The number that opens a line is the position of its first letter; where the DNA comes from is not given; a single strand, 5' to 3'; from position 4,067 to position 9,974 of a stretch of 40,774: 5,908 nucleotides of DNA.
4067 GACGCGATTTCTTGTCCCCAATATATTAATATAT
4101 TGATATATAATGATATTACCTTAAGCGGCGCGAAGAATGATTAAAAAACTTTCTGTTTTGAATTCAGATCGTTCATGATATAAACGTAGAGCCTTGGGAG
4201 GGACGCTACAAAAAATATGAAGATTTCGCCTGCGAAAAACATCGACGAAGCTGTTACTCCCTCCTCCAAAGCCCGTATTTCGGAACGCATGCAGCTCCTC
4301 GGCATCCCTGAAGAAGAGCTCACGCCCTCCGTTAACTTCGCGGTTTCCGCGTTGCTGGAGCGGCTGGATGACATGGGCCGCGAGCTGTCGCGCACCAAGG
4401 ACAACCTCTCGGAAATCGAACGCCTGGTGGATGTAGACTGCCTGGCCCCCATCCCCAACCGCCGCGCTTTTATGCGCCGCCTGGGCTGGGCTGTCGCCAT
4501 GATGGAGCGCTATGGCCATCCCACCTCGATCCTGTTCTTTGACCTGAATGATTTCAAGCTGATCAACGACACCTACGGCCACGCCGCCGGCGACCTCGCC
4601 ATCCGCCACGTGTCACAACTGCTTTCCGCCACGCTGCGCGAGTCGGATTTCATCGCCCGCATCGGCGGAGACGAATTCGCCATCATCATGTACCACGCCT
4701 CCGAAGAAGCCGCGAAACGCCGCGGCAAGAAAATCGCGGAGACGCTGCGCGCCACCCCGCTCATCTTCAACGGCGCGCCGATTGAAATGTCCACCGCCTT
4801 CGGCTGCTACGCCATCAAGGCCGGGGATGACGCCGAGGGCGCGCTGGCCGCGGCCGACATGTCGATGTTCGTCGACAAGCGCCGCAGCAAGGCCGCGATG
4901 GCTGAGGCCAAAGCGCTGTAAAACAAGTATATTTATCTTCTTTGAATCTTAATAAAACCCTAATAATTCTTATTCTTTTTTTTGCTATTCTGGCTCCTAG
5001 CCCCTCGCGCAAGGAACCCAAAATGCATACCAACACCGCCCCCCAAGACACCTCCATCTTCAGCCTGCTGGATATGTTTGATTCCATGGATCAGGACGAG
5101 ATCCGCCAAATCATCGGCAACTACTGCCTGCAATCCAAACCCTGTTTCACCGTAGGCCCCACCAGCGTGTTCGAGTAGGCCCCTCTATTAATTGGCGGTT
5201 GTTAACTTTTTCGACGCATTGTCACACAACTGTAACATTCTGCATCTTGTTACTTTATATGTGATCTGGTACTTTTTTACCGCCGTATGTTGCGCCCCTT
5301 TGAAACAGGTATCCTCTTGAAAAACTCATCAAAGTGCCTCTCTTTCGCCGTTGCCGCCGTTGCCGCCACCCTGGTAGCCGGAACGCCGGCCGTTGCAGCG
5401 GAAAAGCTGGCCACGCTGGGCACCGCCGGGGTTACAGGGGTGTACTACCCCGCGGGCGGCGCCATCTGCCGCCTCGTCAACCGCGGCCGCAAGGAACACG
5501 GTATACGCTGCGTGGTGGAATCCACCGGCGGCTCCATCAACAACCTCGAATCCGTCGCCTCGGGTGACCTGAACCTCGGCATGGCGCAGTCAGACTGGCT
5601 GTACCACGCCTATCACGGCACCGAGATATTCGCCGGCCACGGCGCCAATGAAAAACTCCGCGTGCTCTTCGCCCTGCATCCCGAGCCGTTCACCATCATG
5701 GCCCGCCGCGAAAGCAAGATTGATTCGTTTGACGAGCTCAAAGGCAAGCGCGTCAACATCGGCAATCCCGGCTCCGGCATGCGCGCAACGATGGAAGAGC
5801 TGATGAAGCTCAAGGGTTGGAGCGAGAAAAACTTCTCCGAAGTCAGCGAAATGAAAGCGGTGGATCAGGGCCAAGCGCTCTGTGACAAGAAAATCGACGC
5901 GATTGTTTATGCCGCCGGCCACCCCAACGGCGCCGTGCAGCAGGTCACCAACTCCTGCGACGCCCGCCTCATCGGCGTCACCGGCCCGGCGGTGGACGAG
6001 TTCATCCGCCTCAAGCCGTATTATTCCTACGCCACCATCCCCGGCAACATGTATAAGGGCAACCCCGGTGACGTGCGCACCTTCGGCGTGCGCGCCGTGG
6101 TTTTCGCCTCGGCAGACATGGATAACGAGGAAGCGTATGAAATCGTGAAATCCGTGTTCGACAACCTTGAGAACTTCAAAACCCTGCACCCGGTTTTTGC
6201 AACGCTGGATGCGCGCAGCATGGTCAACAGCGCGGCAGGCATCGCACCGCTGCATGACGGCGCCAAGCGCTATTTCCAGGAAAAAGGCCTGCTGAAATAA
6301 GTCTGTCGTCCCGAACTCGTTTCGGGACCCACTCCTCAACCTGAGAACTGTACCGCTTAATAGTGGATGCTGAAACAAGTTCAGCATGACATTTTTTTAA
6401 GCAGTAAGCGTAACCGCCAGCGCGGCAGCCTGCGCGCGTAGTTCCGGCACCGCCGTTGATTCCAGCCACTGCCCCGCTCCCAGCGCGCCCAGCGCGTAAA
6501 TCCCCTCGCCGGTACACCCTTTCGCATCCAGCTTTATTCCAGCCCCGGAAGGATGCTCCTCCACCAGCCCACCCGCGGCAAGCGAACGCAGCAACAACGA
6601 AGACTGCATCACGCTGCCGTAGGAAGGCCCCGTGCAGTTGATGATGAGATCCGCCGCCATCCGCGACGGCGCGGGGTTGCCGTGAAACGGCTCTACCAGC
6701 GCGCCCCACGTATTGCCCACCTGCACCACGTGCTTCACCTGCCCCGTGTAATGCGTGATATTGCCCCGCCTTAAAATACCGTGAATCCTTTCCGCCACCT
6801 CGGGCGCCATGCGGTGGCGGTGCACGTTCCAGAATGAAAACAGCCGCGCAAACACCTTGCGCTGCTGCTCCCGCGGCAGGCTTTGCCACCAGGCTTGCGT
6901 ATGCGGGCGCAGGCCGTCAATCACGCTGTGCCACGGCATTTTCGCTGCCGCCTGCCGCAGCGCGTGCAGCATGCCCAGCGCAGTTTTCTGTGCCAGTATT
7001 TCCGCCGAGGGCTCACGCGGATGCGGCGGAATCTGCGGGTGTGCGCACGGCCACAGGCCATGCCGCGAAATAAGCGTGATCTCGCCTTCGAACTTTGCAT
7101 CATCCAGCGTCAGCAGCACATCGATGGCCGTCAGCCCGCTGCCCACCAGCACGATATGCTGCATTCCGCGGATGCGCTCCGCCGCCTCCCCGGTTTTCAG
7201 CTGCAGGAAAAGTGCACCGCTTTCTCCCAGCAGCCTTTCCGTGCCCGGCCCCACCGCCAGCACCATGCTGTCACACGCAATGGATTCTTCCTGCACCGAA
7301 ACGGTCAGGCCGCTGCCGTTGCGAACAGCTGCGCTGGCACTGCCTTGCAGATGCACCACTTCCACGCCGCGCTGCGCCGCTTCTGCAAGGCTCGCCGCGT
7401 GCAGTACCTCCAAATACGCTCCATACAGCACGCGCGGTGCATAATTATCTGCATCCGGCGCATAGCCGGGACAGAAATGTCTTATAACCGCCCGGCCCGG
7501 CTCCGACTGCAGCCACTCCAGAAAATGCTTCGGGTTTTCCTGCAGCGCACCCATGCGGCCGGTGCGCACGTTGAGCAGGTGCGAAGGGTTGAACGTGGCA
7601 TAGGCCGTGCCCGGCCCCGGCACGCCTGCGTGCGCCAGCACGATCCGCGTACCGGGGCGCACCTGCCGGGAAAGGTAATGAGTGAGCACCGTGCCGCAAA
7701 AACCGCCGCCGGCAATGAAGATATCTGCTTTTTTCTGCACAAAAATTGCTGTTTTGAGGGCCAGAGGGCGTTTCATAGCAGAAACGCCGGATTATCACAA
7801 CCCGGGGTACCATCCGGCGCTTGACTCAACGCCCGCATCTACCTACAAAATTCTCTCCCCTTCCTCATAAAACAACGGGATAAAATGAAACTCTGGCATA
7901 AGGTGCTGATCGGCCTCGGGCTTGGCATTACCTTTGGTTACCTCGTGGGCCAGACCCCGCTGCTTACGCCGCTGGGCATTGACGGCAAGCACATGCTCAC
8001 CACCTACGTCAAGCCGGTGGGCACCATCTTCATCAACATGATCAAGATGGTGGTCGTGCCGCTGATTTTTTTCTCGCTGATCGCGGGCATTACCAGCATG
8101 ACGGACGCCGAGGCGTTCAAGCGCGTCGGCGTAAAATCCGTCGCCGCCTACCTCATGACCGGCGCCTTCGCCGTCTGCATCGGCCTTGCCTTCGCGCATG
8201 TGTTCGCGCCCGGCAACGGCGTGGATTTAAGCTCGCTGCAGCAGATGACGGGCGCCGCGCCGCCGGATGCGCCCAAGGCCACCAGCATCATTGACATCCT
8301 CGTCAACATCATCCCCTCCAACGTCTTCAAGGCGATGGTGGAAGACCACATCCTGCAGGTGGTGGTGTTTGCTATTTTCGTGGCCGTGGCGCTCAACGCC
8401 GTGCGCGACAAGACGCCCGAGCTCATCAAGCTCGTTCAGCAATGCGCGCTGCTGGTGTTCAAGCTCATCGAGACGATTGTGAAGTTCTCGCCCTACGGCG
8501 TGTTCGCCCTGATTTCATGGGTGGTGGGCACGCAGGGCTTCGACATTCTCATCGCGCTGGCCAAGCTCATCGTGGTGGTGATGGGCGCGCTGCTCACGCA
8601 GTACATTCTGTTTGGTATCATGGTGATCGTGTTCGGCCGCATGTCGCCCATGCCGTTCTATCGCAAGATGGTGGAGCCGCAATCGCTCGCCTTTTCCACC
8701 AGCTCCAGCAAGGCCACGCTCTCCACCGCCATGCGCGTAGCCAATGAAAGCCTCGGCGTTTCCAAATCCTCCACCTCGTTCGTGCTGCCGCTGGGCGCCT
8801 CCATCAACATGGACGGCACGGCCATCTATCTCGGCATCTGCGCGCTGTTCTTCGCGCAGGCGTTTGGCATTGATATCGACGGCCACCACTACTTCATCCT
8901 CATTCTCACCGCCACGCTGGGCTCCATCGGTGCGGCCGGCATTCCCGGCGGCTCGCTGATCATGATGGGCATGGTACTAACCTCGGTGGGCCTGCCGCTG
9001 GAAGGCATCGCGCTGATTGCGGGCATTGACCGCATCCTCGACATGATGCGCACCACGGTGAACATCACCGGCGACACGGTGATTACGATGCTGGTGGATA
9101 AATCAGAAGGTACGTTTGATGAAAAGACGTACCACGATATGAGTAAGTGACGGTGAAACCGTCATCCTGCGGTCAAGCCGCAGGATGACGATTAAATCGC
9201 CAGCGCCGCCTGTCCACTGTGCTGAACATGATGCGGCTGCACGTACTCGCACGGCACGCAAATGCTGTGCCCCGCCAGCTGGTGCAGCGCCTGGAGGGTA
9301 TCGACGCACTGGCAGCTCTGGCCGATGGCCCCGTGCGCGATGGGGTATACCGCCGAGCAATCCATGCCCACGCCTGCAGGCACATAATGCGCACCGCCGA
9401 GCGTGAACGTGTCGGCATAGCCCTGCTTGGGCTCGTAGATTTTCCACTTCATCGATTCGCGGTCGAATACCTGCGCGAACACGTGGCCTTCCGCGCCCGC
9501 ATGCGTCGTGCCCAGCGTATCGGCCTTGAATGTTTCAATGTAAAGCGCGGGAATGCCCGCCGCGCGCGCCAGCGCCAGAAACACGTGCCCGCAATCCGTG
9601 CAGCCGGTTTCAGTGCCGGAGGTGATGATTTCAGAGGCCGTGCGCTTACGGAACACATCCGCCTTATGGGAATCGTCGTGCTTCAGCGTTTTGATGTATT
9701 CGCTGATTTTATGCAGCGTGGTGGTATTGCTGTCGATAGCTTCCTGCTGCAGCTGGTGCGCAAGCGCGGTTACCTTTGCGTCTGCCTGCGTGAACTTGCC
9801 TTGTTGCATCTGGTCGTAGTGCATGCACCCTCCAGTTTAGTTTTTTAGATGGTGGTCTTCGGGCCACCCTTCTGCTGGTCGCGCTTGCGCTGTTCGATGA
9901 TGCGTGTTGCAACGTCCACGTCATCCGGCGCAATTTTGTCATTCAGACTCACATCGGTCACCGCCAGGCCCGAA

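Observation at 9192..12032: Tight three-gene operon of unknown function (93 aa, 624 aa, transglutaminase-like protein with Cys/His tail), divergent from the giant exoprotein gene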

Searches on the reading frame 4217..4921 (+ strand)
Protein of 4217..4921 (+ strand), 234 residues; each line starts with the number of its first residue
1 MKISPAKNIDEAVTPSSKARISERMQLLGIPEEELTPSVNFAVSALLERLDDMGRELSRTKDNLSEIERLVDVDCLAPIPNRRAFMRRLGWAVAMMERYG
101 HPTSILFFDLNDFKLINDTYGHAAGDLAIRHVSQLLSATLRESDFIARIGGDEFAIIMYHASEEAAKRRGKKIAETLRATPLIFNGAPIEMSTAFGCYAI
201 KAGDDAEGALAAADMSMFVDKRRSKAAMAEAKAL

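Call 6: search_protein_families(library=pfam, proteins=[window:4217-4921:+], max_evalue=0.001)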
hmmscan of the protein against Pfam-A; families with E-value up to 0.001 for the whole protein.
window:4217-4921:+ (234 aa): 1 family
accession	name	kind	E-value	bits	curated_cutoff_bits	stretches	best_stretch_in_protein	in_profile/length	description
PF00990.26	GGDEF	-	4.3e-34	118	23.8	1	72-224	2-158/161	Diguanylate cyclase, GGDEF domain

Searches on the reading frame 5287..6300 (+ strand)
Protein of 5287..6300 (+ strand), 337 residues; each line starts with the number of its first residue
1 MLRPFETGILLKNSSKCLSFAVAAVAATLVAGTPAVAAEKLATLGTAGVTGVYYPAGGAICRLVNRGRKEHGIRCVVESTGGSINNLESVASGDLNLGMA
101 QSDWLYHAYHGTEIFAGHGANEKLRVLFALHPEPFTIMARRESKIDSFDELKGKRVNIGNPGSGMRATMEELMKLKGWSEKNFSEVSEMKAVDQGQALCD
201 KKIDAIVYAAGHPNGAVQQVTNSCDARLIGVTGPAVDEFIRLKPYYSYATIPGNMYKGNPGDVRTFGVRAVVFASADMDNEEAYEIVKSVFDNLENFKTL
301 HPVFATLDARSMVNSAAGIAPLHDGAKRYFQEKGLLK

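Call 6: search_protein_families(library=pfam, proteins=[window:5287-6300:+], max_evalue=0.001)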
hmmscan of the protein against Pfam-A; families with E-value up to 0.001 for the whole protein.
window:5287-6300:+ (337 aa): 2 families
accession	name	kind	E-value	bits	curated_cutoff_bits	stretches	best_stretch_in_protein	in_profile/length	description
PF16868.10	NMT1_3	-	3e-84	283.5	27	1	44-334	1-289/289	NMT1-like family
PF09084.16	NMT1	-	7.7e-09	36.2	20.5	1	70-209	18-148/216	NMT1/THI5 like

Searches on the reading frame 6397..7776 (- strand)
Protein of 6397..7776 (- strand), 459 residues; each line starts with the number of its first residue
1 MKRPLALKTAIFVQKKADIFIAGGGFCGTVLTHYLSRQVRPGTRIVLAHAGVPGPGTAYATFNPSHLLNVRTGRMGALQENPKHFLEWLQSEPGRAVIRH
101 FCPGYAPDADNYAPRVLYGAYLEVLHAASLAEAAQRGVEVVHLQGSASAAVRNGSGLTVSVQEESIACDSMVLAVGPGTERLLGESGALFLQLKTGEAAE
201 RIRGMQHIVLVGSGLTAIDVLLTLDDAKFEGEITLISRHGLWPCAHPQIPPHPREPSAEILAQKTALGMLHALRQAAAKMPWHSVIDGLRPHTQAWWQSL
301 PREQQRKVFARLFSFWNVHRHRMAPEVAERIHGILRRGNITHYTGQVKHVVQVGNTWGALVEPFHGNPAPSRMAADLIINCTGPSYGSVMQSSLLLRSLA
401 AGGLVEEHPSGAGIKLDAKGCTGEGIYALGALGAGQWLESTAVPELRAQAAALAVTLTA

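Call 6: search_protein_families(library=pfam, proteins=[window:6397-7776:-], max_evalue=0.001)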
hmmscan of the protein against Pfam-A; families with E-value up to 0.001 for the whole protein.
window:6397-7776:- (459 aa): 2 families
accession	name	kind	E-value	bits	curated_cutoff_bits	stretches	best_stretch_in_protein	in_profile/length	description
PF13454.12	NAD_binding_9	-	1.1e-26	94.1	21.8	1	21-176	2-153/155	FAD-NAD(P)-binding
PF07992.20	Pyr_redox_2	-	2.8e-08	34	26.1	1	18-238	2-173/291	Pyridine nucleotide-disulphide oxidoreductase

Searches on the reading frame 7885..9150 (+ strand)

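Call 6: search_protein_families(library=pfam, proteins=[window:7885-9150:+], max_evalue=0.001)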
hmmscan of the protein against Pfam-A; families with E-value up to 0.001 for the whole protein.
window:7885-9150:+ (421 aa): 1 family
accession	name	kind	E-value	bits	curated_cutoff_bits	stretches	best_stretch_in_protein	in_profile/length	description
PF00375.23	SDF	-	2.1e-122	409.3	27.9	1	3-406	1-386/387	Sodium:dicarboxylate symporter family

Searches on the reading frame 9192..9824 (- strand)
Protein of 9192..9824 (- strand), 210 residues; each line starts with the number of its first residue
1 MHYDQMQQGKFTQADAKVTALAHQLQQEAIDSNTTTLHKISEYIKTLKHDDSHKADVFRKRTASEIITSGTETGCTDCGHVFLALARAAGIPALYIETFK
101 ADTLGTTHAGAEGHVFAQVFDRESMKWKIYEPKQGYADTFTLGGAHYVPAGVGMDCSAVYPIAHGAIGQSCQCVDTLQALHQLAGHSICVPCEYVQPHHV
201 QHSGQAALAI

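Call 4: search_protein_families(library=pfam, proteins=[window:9192-9824:-], max_evalue=1)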
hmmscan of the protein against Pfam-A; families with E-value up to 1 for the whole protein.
window:9192-9824:- (210 aa): 3 families
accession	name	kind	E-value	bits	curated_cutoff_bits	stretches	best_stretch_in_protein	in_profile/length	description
PF01841.26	Transglut_core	-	1.8e-08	35.1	23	1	30-131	11-107/108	Transglutaminase-like superfamily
PF19775.4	DUF6261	-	0.15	12.4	27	1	2-65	46-108/154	Family of unknown function (DUF6261)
PF11829.13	DUF3349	-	0.21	12.8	28.3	1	15-60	36-81/94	Protein of unknown function (DUF3349)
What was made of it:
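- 9192..9824 (-): Transglutaminase-like/papain-like gene (210 aa). A lineage-specific third gene, probably co-transcribed. Putative triad Cys75 (9600-9602), His114 (9483-9485), Glu131 (9432-9434). Non-conserved Cys/His tail, residues 156-202 (9219-9359). PF01841 at 35.1 bits against a cutoff of 23 (call 4).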

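Call 5: search_protein_families(library=ncbifam, proteins=[window:9192-9824:-], max_evalue=1)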
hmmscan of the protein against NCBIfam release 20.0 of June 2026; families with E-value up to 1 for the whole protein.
window:9192-9824:- (210 aa): 2 families
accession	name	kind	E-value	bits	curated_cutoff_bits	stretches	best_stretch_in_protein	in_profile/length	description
NF011131.0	PRK14553.2-4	equivalog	0.016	15.5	225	1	133-184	11-59/113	ribosomal-processing cysteine protease Prp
TIGR04165.1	methano_modCys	hypoth_equivalog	0.061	13.6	60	1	51-83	26-47/50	TIGR04165 family Cys-rich peptide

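Call 17: search_solved_structures(query=window:9192-9824:-, max_evalue=10, show_alignments=2)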
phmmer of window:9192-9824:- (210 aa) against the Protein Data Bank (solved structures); distinct sequences matched with E-value up to 10: 3.
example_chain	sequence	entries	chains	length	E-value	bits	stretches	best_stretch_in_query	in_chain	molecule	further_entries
4ap4_A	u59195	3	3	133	0.34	13.7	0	64-84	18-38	E3 UBIQUITIN LIGASE RNF4 | E3 UBIQUITIN-PROTEIN LIGASE RNF4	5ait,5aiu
5cwf_A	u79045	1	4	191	0.68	12.7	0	48-91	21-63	Designed helical repeat protein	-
1mv3_A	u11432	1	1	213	1.2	11.8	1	63-111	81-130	Myc box dependent interacting protein 1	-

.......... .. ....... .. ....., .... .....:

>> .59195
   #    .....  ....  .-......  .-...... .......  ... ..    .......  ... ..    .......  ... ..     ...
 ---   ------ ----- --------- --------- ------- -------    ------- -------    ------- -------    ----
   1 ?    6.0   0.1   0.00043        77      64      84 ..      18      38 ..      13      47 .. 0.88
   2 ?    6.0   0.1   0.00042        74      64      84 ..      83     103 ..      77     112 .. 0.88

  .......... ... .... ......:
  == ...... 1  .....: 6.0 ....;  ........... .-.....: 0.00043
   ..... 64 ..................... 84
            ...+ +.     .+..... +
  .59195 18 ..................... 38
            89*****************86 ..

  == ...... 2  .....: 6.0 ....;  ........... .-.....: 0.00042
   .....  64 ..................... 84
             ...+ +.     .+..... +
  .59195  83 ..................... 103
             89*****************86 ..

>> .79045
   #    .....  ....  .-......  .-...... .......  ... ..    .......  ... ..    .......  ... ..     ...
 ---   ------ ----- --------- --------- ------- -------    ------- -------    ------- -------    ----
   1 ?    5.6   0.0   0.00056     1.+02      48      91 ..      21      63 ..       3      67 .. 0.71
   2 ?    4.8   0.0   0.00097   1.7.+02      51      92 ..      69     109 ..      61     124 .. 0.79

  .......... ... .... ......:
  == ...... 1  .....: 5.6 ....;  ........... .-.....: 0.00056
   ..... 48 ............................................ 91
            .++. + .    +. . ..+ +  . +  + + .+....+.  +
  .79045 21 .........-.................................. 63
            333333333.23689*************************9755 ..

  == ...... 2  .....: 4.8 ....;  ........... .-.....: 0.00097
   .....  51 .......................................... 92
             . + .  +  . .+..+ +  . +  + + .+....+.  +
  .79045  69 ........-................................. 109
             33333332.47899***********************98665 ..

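Call 20: find_homologous_proteins(query=window:9192-9824:-)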
Query window:9192-9824:- (210 aa): 2 proteins with E <= 0.001 among 820 candidates.
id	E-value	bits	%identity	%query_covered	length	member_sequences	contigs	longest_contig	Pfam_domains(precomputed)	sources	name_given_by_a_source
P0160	2.3e-138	476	100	100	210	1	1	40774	PF01841.26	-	-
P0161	6.2e-51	191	50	90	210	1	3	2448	PF01841.26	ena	-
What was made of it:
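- Checked: The 210-aa ORF has one homologue at 50% identity plus the Pfam hit (call 20).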

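Call 23: find_encoding_contigs(protein=P0161, flank=8000, max_places=3)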
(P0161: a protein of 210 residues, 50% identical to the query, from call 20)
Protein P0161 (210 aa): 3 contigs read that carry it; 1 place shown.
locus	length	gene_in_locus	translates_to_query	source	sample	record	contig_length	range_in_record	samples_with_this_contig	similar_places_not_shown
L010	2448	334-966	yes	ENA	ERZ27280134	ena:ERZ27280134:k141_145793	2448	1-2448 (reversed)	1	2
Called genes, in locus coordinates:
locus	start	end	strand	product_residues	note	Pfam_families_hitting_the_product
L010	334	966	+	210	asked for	PF01841:Transglut_core (weak)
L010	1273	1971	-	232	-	PF00557:Peptidase_M24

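Call 63: search_protein_families(library=padloc, proteins=[window:9192-9824:-], max_evalue=0.1)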
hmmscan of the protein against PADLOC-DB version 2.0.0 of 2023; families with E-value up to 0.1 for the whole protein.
window:9192-9824:- (210 aa): 1 family
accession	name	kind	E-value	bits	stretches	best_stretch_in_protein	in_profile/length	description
PDLC01897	CARF4--CARF_PDDEXK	-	0.05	10.9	1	60-108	90-137/369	-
